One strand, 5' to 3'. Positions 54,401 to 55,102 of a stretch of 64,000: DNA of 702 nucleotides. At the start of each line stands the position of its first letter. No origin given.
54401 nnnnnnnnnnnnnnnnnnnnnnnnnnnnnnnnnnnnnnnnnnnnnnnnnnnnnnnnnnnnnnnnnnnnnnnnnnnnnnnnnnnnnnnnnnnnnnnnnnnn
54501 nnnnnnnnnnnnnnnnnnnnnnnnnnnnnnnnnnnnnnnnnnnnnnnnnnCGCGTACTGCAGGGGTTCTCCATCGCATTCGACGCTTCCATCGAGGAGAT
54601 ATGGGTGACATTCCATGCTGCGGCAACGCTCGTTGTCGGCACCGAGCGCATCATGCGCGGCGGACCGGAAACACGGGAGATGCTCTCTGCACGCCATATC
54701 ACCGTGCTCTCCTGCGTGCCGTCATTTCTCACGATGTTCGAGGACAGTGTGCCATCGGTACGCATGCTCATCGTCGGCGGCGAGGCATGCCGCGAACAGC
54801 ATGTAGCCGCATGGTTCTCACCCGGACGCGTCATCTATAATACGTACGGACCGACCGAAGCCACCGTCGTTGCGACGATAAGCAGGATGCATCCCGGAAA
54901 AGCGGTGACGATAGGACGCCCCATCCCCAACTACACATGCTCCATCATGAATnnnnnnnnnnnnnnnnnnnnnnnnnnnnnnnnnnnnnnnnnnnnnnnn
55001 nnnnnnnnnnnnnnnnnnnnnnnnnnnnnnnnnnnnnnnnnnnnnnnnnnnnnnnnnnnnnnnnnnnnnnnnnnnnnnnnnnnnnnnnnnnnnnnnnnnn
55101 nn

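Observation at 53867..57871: Membrane-embedded Pls/PosA-type single-module NRPS with a Lys-like specificity code: a candidate cationic homo-poly(amino acid) synthetase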

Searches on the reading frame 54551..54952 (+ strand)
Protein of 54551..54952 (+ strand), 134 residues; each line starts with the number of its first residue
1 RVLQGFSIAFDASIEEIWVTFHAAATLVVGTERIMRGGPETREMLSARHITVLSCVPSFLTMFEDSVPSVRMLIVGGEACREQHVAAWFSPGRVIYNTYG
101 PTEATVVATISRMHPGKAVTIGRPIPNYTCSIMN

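Call 30: search_solved_structures(query=window:54551-54952:+, max_evalue=0.00001, show_alignments=5)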
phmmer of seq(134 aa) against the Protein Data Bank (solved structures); distinct sequences matched with E-value up to 0.00001: 30.
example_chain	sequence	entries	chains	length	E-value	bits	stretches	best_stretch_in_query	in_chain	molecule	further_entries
8g97_A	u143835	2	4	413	8e-32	113.3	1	1-134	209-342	Dimodular nonribosomal peptide synthase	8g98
8g95_A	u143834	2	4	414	8.1e-32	113.3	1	1-134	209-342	Dimodular nonribosomal peptide synthase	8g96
7wew_A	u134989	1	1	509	1.2e-28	103.1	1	1-132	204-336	Epsilon-poly-L-lysine synthase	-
5u89_A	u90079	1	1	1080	2.2e-12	50.5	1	2-129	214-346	Amino acid adenylation domain protein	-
8xjz_C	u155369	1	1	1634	1.5e-11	47.8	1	7-130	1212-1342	Peptide synthetase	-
6mfy_A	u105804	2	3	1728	5.9e-11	45.9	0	9-134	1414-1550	Linear gramicidin synthase subunit A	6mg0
6mfz_A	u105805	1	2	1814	7e-11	45.6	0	9-134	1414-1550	Linear gramicidin synthase subunit A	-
9be3_A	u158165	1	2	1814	7e-11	45.6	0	9-134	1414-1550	Linear gramicidin synthase subunit A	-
9meh_A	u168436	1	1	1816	7e-11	45.6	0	9-134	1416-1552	Linear gramicidin synthase subunit A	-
9be4_A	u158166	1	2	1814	7e-11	45.6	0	9-134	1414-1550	Linear gramicidin synthase subunit A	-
4d4g_A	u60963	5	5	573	9.9e-11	45.1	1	1-113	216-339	APNAA1 | APNA A1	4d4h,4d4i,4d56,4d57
8hlk_A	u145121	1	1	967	1.2e-10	44.9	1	4-127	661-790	Microcystin synthetase B (Fragment)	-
9bfd_A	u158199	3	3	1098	4.2e-10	43.1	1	7-133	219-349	Tyrocidine synthase 1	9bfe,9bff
5n81_A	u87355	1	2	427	8.8e-10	42.1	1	7-133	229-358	Tyrocidine synthase 1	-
1amu_A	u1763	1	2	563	1.3e-09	41.5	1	2-130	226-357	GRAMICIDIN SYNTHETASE 1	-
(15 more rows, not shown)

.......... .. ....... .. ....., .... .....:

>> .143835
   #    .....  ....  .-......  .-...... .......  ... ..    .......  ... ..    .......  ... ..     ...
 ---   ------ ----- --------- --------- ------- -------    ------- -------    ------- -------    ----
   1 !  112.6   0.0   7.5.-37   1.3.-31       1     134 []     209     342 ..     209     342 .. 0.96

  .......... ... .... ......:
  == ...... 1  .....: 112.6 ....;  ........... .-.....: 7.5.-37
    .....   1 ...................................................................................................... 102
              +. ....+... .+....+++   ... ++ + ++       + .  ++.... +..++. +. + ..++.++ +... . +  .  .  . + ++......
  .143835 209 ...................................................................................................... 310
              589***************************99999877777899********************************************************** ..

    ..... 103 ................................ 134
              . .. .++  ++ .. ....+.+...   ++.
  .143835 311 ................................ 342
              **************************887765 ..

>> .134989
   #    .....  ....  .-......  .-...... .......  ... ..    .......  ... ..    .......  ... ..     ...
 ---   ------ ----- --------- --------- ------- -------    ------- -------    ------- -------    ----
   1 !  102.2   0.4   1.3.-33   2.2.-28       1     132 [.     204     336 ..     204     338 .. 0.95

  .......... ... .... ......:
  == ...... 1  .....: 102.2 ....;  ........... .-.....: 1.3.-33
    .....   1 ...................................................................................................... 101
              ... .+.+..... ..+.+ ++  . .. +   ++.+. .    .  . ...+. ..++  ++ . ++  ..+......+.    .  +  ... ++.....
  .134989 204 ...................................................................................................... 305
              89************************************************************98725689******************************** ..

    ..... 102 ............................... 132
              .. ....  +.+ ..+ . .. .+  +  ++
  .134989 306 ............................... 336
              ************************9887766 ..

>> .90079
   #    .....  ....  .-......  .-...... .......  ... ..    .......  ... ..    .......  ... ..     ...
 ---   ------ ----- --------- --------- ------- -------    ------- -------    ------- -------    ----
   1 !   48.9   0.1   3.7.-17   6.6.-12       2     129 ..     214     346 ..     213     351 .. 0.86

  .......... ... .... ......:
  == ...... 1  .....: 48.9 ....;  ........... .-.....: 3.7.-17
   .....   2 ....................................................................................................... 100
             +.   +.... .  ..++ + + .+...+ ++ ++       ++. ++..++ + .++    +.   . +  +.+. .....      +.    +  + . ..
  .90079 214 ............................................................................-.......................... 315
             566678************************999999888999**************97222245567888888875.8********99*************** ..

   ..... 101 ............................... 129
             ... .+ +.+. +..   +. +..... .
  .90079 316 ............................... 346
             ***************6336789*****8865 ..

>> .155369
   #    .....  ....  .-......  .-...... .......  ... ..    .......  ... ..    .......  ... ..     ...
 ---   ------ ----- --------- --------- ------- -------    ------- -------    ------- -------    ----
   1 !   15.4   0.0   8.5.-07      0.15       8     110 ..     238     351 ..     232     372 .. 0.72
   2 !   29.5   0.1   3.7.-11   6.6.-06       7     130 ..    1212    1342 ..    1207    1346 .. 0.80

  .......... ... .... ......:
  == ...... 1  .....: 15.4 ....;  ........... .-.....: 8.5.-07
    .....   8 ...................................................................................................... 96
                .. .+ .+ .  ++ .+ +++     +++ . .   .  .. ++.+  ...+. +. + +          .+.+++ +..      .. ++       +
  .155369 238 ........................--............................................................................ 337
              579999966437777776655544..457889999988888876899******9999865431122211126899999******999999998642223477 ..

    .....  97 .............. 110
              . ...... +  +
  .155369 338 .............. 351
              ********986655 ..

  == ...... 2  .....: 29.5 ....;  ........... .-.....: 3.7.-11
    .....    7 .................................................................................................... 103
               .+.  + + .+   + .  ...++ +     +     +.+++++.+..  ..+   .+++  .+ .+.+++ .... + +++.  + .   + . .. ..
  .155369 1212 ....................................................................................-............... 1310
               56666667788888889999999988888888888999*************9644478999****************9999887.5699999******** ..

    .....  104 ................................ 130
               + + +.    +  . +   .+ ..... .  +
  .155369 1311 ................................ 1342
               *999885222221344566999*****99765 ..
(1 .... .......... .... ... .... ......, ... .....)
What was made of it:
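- The pocket segment scores 113 bits to PosA and 103 bits to Pls A-domain crystal sequences, against 50 bits or less to any other NRPS (call 30).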
